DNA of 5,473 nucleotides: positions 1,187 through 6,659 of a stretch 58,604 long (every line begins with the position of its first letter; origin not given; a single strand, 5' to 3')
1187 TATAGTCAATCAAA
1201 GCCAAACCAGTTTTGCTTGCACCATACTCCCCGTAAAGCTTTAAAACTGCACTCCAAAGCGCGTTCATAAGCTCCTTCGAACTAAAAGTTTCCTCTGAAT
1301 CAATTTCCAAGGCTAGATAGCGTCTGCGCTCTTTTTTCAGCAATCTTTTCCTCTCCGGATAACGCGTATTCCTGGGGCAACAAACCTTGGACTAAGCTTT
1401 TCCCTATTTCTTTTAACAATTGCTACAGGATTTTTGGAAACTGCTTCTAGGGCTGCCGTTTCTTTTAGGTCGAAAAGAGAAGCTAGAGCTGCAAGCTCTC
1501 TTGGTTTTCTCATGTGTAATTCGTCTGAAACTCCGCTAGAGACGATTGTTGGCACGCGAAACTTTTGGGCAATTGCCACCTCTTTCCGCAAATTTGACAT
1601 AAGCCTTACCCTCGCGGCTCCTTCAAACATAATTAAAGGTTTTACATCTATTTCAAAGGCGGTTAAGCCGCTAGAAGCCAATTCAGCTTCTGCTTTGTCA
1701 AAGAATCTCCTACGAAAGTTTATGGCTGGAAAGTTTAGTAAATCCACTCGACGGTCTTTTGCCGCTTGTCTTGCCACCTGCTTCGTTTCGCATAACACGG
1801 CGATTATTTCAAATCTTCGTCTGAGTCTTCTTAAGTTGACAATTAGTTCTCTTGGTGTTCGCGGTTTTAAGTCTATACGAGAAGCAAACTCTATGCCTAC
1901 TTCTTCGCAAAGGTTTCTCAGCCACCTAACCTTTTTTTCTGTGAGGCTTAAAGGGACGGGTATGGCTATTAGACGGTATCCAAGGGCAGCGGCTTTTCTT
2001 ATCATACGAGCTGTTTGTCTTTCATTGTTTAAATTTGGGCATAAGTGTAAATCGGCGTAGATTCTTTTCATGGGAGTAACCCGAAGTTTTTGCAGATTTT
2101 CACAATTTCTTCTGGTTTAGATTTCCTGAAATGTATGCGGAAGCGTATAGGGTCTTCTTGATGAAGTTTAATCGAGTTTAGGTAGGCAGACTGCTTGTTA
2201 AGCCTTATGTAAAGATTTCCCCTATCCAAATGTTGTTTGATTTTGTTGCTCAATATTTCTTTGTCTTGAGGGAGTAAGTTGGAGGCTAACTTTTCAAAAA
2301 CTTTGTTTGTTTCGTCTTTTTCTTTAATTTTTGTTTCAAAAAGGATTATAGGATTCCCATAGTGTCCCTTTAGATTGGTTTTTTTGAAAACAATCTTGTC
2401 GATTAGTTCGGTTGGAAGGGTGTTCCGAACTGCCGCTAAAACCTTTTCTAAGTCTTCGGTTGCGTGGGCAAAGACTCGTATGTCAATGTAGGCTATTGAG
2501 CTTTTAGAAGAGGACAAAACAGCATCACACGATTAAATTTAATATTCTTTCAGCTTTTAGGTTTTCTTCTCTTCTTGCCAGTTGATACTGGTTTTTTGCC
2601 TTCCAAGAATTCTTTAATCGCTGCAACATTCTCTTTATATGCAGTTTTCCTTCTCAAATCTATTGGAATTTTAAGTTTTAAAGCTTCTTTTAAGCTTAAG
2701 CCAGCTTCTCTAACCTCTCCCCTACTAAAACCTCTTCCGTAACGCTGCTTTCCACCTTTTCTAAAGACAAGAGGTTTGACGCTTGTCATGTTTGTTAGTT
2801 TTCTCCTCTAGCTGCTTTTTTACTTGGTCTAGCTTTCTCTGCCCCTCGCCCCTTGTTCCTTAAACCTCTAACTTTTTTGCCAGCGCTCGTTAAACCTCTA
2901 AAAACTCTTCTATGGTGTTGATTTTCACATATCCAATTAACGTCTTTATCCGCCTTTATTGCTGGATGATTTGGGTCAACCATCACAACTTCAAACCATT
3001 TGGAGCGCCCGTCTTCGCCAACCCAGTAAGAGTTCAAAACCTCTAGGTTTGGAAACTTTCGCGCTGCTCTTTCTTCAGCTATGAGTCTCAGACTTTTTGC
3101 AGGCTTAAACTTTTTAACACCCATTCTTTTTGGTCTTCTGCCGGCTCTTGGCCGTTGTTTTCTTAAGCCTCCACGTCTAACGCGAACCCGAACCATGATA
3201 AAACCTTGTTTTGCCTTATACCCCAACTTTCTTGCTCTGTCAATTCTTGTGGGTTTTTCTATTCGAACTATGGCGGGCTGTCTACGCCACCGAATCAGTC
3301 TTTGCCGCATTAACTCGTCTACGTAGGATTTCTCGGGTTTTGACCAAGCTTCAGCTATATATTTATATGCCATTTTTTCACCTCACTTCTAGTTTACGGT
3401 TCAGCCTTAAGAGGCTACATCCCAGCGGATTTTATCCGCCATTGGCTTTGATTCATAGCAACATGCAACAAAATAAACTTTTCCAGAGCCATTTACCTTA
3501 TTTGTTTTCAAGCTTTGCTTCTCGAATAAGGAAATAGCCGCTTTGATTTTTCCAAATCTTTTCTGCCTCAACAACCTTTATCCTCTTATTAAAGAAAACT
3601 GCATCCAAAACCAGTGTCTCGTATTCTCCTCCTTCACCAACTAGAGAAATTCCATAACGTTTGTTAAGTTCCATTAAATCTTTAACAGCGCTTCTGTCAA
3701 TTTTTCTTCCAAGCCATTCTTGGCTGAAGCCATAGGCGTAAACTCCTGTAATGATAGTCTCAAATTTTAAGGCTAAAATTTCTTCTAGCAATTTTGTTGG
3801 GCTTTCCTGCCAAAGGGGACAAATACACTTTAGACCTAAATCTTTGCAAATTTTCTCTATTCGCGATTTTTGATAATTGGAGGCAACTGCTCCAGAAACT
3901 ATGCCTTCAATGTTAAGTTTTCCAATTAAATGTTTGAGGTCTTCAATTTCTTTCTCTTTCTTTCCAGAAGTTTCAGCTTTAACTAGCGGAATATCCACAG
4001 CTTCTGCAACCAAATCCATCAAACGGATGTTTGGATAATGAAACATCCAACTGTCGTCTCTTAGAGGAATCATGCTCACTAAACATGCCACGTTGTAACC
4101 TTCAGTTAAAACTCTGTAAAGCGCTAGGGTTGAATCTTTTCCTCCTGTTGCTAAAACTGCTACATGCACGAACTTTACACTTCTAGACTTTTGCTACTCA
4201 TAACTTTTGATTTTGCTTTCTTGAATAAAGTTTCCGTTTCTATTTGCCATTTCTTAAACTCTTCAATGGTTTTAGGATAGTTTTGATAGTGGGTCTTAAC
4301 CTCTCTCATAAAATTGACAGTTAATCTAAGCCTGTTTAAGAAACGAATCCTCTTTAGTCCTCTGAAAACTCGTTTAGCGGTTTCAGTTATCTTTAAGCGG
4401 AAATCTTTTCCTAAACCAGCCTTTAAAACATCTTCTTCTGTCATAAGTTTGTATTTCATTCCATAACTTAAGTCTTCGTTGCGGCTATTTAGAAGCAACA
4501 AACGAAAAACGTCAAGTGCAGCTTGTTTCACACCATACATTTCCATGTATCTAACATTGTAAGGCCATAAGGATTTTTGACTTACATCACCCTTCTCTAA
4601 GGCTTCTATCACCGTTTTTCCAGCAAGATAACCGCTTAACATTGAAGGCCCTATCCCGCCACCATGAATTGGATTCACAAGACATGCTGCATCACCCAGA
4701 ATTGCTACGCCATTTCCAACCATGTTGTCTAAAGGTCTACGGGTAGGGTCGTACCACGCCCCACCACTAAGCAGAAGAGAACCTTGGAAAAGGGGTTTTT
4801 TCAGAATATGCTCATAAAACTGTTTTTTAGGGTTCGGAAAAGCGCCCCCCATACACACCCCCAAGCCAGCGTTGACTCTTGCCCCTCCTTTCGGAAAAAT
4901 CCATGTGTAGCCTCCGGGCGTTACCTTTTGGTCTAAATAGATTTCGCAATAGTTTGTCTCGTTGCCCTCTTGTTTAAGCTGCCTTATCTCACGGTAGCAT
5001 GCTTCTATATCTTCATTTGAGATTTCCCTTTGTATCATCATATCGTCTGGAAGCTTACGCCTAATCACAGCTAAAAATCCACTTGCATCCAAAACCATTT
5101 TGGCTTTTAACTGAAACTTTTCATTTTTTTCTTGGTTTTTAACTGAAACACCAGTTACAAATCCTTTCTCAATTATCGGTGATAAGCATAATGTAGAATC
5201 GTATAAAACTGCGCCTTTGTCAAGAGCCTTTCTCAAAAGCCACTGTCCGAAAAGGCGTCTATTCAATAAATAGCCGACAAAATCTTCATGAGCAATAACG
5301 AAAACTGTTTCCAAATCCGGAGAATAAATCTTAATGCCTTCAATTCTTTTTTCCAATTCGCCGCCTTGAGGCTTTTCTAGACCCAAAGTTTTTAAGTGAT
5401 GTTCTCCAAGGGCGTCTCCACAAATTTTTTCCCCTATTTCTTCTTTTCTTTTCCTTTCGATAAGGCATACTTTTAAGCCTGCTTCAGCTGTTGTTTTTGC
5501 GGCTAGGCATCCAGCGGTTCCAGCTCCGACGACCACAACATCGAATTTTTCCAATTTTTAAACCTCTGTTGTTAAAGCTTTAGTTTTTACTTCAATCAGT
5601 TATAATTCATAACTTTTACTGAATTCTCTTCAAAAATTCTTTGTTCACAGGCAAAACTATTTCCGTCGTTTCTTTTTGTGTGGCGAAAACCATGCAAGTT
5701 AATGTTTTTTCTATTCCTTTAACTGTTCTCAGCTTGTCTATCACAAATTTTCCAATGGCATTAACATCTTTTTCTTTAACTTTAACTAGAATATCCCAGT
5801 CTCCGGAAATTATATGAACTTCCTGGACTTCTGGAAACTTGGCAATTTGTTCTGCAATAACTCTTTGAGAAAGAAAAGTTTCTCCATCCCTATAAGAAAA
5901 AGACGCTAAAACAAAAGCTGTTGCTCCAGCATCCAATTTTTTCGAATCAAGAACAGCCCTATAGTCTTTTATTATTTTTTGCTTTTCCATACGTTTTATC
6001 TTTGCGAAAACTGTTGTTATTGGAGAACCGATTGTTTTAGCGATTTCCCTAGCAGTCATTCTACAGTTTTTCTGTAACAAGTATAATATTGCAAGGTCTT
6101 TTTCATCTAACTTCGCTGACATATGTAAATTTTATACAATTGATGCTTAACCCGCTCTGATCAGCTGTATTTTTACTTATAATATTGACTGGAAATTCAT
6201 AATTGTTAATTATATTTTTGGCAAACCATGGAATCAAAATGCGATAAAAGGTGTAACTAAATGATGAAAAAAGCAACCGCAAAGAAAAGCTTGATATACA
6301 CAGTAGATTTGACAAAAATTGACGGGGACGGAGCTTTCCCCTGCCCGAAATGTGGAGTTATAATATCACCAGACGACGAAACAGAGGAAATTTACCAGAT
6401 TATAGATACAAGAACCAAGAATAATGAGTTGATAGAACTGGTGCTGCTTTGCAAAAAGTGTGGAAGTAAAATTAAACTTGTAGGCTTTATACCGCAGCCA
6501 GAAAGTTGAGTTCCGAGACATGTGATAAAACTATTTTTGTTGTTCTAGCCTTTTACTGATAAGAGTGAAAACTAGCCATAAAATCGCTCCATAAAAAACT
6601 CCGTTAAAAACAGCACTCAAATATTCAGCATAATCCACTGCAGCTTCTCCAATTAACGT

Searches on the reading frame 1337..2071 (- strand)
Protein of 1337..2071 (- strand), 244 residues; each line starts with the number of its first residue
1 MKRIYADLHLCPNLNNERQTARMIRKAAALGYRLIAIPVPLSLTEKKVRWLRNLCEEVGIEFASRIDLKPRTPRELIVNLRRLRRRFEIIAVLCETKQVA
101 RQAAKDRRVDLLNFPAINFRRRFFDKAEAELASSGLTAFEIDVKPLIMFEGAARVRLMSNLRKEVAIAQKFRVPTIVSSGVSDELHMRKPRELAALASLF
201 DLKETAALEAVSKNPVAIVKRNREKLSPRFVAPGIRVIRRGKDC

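Call 10: search_protein_families(library=pfam, proteins=[window:1337-2071:-], max_evalue=0.001)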
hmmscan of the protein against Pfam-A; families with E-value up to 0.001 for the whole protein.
window:1337-2071:- (244 aa): 1 family
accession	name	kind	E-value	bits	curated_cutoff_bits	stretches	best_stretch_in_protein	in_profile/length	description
PF01876.22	RNase_P_p30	-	1.5e-33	116.5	35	1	7-214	2-214/214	RNase P subunit p30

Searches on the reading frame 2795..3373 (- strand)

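Call 10: search_protein_families(library=pfam, proteins=[window:2795-3373:-], max_evalue=0.001)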
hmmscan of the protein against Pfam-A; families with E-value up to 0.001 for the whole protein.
window:2795-3373:- (192 aa): 1 family
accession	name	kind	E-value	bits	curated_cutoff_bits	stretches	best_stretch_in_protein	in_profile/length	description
PF00827.22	Ribosomal_L15e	-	1.6e-87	292.6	27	1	2-187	2-190/191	Ribosomal L15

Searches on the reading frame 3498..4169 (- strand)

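Call 10: search_protein_families(library=pfam, proteins=[window:3498-4169:-], max_evalue=0.001)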
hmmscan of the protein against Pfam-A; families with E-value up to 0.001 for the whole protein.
window:3498-4169:- (223 aa): 1 family
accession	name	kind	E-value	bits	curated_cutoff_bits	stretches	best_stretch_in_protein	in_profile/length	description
PF01902.24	Diphthami_syn_2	-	6.9e-83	277.9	23.2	1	1-219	1-218/219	Diphthamide synthase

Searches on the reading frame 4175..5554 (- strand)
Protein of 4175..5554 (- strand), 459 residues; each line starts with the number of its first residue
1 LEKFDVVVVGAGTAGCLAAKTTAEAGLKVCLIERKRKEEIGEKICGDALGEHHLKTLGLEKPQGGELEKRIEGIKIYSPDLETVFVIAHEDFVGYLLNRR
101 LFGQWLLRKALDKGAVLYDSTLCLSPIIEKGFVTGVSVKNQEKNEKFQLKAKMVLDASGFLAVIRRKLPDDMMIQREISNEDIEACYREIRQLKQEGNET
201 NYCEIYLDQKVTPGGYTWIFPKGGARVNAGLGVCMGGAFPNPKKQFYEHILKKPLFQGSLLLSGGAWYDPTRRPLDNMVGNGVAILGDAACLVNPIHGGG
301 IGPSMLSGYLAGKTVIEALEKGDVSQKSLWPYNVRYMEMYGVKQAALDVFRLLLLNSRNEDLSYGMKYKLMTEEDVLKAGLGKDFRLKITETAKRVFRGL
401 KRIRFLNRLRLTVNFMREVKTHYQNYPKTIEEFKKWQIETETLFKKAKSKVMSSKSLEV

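Call 9: search_protein_families(library=pfam, proteins=[window:4175-5554:-], max_evalue=0.001)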
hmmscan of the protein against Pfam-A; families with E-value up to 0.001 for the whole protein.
window:4175-5554:- (459 aa): 12 families
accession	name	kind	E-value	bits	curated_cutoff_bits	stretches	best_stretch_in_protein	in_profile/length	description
PF22578.2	GGR_cat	-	1.6e-17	63.6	27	1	182-254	1-71/88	Geranylgeranyl reductase catalytic domain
PF00890.30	FAD_binding_2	-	2.2e-10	40.8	20.4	1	5-36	1-32/414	FAD binding domain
PF12831.13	FAD_oxidored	-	2.2e-09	37.5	27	1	5-159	1-145/416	FAD dependent oxidoreductase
PF01266.30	DAO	-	3.7e-09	37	27.9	1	5-35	1-31/353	FAD dependent oxidoreductase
PF01494.25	FAD_binding_3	-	1.9e-08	34.4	22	1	4-171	2-170/349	FAD binding domain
PF04820.20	Trp_halogenase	-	4.1e-08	32.9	21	0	5-47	1-44/458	Tryptophan halogenase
PF01134.28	GIDA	-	1e-07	31.8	22.1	1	5-51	1-46/391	Glucose inhibited division protein A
PF05834.18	Lycopene_cycl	-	2.1e-06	27.5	23.4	1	5-161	1-143/380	Lycopene cyclase protein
PF07992.20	Pyr_redox_2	-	4.6e-06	26.7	26.1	1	4-36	1-33/291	Pyridine nucleotide-disulphide oxidoreductase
PF03486.20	HI0933_like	-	5.3e-06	26.5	50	1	5-45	2-40/244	HI0933-like protein Rossmann domain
PF01946.23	Thi4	-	1.9e-05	24.5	26.2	1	4-36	18-51/235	Thi4 family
PF13450.12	NAD_binding_8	-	0.00031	21.4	21.9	1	8-35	1-28/68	NAD(P)-binding Rossmann-like domain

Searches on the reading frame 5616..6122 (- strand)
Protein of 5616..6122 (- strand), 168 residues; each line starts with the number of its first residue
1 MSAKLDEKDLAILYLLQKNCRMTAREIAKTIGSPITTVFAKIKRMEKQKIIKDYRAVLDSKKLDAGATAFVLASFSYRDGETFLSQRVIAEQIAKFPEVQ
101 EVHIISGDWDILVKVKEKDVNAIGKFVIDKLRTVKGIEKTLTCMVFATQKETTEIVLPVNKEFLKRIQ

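Call 9: search_protein_families(library=pfam, proteins=[window:5616-6122:-], max_evalue=0.001)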
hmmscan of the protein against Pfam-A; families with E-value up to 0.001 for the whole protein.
window:5616-6122:- (168 aa): 4 families
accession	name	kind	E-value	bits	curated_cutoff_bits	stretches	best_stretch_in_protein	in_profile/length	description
PF01037.27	AsnC_trans_reg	-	2e-16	60.1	25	1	87-147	12-72/73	Lrp/AsnC ligand binding domain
PF13412.12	HTH_24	-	1.2e-12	47.6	21.9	1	5-52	1-48/48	Winged helix-turn-helix DNA-binding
PF13404.12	HTH_AsnC-type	-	2e-10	40.8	27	1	5-46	1-42/42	AsnC-type helix-turn-helix domain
PF13545.12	HTH_Crp_2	-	0.00027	21.3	27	0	20-63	21-67/70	Crp-like helix-turn-helix domain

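Call 34: search_protein_families(library=ncbifam, proteins=[window:5616-6122:-], max_evalue=0.01)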
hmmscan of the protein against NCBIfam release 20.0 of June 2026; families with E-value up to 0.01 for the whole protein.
window:5616-6122:- (168 aa): 13 families
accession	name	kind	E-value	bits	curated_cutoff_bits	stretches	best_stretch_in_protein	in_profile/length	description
NF008370.0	PRK11169.1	equivalog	5.9e-24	84.6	233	1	3-157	10-161/164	leucine-responsive transcriptional regulator Lrp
NF040947.1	trans_reg_LysM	equivalog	5.9e-18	65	180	1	5-146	1-133/136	HTH-type transcriptional regulator LysM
NF040820.1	trans_reg_LrpA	equivalog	1.1e-14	54.6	250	1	5-145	2-136/141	HTH-type transcriptional regulator LrpA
NF008384.0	PRK11179.1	equivalog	2.1e-14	53.6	227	1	3-146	5-143/153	transcriptional regulator AsnC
NF041395.1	TranRegLrpA1_Halo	equivalog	9.1e-12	45.2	250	1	11-144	9-136/142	HTH-type transcriptional regulator LrpA1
NF053758.1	ChrTpTrnRegChrS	equivalog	1.6e-10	40.9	250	1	3-145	10-146/158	chromate efflux transcriptional regulator ChrS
NF041396.1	TranRegLrp_Halo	equivalog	1.6e-09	37.8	190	1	9-154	7-145/149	HTH-type transcriptional regulator Lrp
TIGR01884.1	cas_HTH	subfamily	7.5e-05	22.2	60.2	1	2-53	137-188/202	CRISPR-associated CARF protein Csa3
NF040708.3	Siroheme_Dcarb_AhbA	equivalog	0.00097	18.9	140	1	11-65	3-60/144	siroheme decarboxylase subunit alpha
NF053777.1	Saro0803TransReg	equivalog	0.001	18.8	200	1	4-97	34-132/140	Saro_0803 family transcriptional regulator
NF040707.3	Siroheme_Dcarb_AhbB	equivalog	0.0031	17.2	125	1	25-75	17-67/146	siroheme decarboxylase subunit beta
NF043083.1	XdhB_XDHase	equivalog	0.0035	16.5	310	1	85-140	9-64/289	xanthine dehydrogenase subunit XdhB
TIGR04472.1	reg_rSAM_mob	hypoth_equivalog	0.0094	16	240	0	11-62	35-86/141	radical SAM mobile pair system MarR family transcriptional regulator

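Call 62: search_solved_structures(query=window:5616-6122:-, max_evalue=0.00001, show_alignments=5)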
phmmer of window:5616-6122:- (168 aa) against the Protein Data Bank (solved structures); distinct sequences matched with E-value up to 0.00001: 20.
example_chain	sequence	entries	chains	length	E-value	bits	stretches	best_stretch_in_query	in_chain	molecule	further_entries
2cyy_A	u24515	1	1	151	2.6e-21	79.5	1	3-156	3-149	Putative HTH-type transcriptional regulator PH1519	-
1ri7_A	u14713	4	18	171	4.1e-21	78.9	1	3-156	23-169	Putative transcriptional regulator | Putative HTH-type transcriptional regulator PH1519 | Uncharacterized HTH-type transcriptional regulator PH1519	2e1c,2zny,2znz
7fby_A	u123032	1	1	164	2.6e-20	76.3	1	3-150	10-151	Transcriptional regulatory protein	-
9w4v_A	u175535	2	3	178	3.4e-20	75.9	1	3-149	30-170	Uncharacterized HTH-type transcriptional regulator PH0140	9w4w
2gqq_A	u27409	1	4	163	6.1e-18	68.6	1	4-157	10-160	Leucine-responsive regulatory protein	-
2p5v_A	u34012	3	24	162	1.9e-15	60.5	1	4-160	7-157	Transcriptional regulator, LRP/AsnC family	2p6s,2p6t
2e7w_A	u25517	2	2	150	1.9e-13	54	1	5-157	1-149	150aa long hypothetical transcriptional regulator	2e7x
2efn_A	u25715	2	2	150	2.7e-13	53.5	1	5-157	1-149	150aa long hypothetical transcriptional regulator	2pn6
2efo_A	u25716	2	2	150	4.8e-13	52.7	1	5-157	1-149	150aa long hypothetical transcriptional regulator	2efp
2efq_A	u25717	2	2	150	9.4e-13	51.8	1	5-157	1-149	150aa long hypothetical transcriptional regulator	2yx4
2pmh_A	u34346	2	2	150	9.7e-13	51.7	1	5-157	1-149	150aa long hypothetical transcriptional regulator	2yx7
3i4p_A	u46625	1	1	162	3e-12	50.1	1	6-156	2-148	Transcriptional regulator, AsnC family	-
1i1g_A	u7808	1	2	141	1.9e-11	47.6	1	5-145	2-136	TRANSCRIPTIONAL REGULATOR LRPA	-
2cg4_A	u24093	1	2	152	7.2e-09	39.2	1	5-146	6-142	REGULATORY PROTEIN ASNC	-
4pcq_A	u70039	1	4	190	1.6e-08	38.1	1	3-149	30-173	Possible transcriptional regulatory protein (Probably Lrp/AsnC-family)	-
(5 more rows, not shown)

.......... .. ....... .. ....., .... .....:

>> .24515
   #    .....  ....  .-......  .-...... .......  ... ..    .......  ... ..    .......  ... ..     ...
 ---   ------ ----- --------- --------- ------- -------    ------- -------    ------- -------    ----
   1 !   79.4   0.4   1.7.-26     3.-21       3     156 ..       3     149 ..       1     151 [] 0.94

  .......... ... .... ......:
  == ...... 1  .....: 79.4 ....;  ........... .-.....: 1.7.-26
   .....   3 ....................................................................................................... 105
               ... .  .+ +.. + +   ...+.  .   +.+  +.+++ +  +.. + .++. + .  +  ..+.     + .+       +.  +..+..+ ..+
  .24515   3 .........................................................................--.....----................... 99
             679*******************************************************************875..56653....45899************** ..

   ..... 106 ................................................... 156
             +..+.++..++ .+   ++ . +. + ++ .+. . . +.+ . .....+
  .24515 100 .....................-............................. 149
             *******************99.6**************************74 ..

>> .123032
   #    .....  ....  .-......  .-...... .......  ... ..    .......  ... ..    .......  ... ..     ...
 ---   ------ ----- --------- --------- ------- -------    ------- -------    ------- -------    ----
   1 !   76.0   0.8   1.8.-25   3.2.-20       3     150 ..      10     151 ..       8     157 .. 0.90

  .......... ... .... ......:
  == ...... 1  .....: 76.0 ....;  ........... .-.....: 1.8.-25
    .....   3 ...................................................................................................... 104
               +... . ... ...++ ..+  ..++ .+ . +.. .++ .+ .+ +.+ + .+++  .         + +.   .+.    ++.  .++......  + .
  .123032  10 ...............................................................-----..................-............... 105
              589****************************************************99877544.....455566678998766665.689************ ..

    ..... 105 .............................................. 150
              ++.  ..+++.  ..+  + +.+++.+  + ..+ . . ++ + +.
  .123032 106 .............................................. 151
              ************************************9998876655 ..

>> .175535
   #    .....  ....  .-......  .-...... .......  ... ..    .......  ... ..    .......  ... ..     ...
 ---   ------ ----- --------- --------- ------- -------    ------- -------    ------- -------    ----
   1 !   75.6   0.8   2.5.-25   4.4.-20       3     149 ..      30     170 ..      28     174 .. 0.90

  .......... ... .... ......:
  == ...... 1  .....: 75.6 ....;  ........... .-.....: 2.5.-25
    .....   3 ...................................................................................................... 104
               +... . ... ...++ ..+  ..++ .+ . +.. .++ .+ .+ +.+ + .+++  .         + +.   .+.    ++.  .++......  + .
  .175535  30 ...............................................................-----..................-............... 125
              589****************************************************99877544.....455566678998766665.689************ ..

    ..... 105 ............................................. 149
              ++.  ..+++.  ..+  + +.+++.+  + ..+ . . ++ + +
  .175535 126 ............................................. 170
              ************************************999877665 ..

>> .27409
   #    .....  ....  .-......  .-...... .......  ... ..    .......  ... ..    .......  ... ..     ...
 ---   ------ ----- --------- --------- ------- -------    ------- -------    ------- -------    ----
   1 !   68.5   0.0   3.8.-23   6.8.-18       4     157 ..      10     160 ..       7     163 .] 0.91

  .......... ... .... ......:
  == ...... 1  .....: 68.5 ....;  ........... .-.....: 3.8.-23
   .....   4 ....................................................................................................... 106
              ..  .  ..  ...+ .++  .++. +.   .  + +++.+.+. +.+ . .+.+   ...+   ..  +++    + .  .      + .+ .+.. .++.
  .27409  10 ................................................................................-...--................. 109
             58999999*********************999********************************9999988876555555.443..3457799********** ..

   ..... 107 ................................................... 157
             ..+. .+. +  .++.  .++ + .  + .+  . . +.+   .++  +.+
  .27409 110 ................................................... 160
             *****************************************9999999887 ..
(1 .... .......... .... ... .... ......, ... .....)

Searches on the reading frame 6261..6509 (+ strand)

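Call 9: search_protein_families(library=pfam, proteins=[window:6261-6509:+], max_evalue=0.001)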
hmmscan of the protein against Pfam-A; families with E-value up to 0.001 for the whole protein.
window:6261-6509:+ (82 aa): 1 family
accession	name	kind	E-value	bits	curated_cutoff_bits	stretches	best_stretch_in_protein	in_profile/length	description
PF13248.11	Zn_ribbon_3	-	0.00017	21.4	27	0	27-40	4-17/26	zinc-ribbon domain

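Call 29: search_protein_families(library=pfam, proteins=[window:6261-6509:+], max_evalue=0.05)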
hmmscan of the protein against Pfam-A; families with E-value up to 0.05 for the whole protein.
window:6261-6509:+ (82 aa): 7 families
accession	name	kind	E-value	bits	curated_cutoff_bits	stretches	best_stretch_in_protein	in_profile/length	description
PF13248.11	Zn_ribbon_3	-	0.00017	21.4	27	0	27-40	4-17/26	zinc-ribbon domain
PF08271.17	Zn_Ribbon_TF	-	0.0017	18.3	29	0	23-39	17-33/43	TFIIB zinc-binding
PF13240.11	Zn_Ribbon_1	-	0.0048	17.1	25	0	28-39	2-13/23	zinc-ribbon domain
PF18439.7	zf_UBZ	-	0.0072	16.4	25.6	0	26-42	3-19/32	Ubiquitin-Binding Zinc Finger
PF07754.17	HVO_2753_ZBP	-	0.011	15.9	33.2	0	24-34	15-25/46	Small zinc finger protein HVO_2753-like, Zn-binding pocket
PF06827.20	zf-FPG_IleRS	-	0.018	15.3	21.3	0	27-36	3-12/30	Zinc finger found in FPG and IleRS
PF12773.13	DZR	-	0.037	14.6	27.3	0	63-72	14-23/45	Double zinc ribbon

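Call 34: search_protein_families(library=ncbifam, proteins=[window:6261-6509:+], max_evalue=0.01)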
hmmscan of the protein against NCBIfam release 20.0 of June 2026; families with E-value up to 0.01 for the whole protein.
window:6261-6509:+ (82 aa): 3 families
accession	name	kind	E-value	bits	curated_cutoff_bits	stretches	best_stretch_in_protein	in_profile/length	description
NF001669.0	PRK00432.1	equivalog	0.00018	21.4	54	1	2-33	4-34/58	30S ribosomal protein S27ae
NF047912.1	ECs_2282_CxxC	subfamily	0.0028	17.5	37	0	12-49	14-51/60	ECs_2282 family putative zinc-binding protein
TIGR02419.1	C4_traR_proteo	subfamily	0.0052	17.3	59.7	0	43-71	13-42/64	phage/conjugal plasmid C-4 type zinc finger protein, TraR family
